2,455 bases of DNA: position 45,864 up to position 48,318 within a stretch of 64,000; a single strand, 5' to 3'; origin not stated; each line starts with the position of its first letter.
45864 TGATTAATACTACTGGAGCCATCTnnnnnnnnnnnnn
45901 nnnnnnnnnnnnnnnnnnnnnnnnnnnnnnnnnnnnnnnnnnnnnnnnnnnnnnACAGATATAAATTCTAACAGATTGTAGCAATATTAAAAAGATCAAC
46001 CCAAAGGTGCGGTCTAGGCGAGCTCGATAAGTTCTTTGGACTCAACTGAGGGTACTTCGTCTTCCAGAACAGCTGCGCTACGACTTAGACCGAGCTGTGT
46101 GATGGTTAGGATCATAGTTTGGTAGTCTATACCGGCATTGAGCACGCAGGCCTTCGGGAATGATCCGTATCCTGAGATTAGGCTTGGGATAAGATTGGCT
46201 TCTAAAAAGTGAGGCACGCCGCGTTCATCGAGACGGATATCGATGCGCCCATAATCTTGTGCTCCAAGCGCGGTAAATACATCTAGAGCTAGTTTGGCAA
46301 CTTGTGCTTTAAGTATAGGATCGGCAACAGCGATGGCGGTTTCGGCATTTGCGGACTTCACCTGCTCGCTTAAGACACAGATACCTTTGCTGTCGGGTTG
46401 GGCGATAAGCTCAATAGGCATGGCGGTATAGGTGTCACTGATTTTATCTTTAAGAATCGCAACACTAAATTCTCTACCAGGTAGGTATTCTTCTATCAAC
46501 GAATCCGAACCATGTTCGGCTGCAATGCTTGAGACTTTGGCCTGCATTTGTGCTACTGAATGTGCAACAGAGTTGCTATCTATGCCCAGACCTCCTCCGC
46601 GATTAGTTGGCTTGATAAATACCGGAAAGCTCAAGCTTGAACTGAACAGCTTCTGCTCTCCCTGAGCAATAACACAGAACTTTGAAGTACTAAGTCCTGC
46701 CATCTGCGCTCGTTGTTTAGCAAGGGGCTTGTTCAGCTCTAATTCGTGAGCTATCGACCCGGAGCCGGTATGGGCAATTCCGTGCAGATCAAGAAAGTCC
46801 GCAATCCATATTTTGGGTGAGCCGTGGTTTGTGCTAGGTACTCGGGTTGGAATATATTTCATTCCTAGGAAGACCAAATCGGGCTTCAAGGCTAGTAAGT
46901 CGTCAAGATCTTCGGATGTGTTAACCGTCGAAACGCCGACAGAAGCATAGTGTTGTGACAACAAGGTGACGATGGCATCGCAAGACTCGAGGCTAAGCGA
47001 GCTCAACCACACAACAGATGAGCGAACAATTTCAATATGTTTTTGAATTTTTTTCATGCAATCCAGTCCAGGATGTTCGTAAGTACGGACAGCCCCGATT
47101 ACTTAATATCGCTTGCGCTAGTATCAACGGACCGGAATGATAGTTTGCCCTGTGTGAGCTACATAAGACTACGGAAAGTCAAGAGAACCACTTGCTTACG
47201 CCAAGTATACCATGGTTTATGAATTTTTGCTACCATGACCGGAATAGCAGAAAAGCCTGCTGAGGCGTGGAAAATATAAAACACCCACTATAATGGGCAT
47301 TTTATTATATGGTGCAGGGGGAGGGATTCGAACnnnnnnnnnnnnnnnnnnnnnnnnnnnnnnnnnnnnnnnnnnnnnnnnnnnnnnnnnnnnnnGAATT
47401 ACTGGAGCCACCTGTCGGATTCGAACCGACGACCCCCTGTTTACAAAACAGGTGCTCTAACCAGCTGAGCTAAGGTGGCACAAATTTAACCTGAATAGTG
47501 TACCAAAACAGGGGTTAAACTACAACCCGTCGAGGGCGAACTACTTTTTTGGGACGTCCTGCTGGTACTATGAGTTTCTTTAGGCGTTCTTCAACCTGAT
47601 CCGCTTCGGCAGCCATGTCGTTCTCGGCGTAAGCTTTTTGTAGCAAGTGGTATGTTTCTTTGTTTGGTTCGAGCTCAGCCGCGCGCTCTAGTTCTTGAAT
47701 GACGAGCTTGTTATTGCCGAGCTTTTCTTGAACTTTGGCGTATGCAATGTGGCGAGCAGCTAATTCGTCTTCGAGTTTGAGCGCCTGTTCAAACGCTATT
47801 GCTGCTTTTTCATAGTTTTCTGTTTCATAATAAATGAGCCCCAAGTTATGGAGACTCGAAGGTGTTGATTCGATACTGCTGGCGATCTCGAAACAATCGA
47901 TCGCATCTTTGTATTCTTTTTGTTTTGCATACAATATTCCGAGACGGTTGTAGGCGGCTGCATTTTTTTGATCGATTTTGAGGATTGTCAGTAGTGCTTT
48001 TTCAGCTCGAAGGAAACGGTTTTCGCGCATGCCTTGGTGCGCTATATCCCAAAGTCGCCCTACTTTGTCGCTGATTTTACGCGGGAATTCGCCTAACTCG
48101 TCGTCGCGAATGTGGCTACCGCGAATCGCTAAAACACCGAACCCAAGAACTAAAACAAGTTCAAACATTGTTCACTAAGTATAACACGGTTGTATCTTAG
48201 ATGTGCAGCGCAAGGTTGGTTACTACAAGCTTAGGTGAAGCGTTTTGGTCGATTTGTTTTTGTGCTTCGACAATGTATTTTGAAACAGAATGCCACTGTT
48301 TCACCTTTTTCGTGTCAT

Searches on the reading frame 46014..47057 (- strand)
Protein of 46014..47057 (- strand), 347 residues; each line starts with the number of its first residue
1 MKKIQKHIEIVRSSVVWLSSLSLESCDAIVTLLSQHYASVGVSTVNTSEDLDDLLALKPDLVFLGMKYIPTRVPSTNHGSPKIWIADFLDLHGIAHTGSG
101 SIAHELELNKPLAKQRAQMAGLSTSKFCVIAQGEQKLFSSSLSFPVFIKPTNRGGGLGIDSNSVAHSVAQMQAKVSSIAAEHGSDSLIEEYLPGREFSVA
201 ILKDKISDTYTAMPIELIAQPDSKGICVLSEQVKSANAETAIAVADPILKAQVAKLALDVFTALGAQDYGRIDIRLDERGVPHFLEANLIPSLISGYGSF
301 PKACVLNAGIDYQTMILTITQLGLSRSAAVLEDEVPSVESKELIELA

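Call 48: search_protein_families(library=pfam, proteins=[window:46014-47057:-], max_evalue=0.001)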
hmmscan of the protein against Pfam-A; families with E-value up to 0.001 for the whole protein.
window:46014-47057:- (347 aa): 3 families
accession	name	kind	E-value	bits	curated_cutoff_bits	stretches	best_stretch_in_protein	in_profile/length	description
PF07478.18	Dala_Dala_lig_C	-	1.3e-22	80.8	24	1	119-319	4-202/204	D-ala D-ala ligase C-terminus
PF13535.11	ATP-grasp_4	-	3.5e-05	23.9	27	0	143-204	2-73/160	ATP-grasp domain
PF02786.22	CPSase_L_D2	-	0.00025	21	19.8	1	131-220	26-118/211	Carbamoyl-phosphate synthase L chain, ATP binding domain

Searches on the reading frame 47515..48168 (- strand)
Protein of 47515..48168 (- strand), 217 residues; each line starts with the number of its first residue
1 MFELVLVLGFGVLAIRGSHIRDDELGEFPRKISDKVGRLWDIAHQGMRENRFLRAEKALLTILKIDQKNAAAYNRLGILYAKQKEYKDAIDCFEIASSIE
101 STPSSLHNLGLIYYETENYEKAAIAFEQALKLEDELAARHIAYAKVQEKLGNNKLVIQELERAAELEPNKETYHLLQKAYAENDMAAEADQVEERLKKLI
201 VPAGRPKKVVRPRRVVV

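Call 48: search_protein_families(library=pfam, proteins=[window:47515-48168:-], max_evalue=0.001)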
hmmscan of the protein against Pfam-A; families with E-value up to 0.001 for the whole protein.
window:47515-48168:- (217 aa): 17 families
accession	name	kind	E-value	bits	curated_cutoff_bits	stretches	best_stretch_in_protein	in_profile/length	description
PF07719.23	TPR_2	-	2.8e-17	61.8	27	2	105-134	3-32/34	Tetratricopeptide repeat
PF00515.34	TPR_1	-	6.9e-16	57.8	27.8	2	70-96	1-27/34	Tetratricopeptide repeat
PF13424.12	TPR_12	-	8.1e-16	58.4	30.1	2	70-132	3-74/77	Tetratricopeptide repeat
PF13181.12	TPR_8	-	9.8e-13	47.6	25.7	1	104-133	2-31/34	Tetratricopeptide repeat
PF13374.12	TPR_10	-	4.1e-09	36.6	27.5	1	104-132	3-31/42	Tetratricopeptide repeat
PF13176.12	TPR_7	-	2.1e-08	34.1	27.9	0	105-134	1-32/36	Tetratricopeptide repeat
PF13414.12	TPR_11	-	5.1e-08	32.9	26.8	0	63-83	21-41/42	TPR repeat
PF13432.12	TPR_16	-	5.6e-08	33.5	32.7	1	48-94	9-55/65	Tetratricopeptide repeat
PF14559.12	TPR_19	-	7.8e-08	33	25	1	48-94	3-49/68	Tetratricopeptide repeat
PF23914.1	TPR_CcmH_CycH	-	9.8e-08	32.4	42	0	109-147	56-94/158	Cytochrome c-type biogenesis protein H TPR domain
PF13371.12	TPR_9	-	1.8e-07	31.5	35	0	103-140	29-66/73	Tetratricopeptide repeat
PF13428.12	TPR_14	-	4.1e-07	30.5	23.5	0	106-145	4-43/44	Tetratricopeptide repeat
PF13431.12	TPR_17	-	5.9e-06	26.6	24.4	1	59-90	2-33/34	Tetratricopeptide repeat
PF25063.1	ARM_TT21_C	-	8.7e-06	26.2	35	1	43-101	102-160/209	Tetratricopeptide repeat protein 21 C-terminal ARM domain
PF12895.13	ANAPC3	-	1.4e-05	25.7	27.2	1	83-162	2-81/82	Anaphase-promoting complex, cyclosome, subunit 3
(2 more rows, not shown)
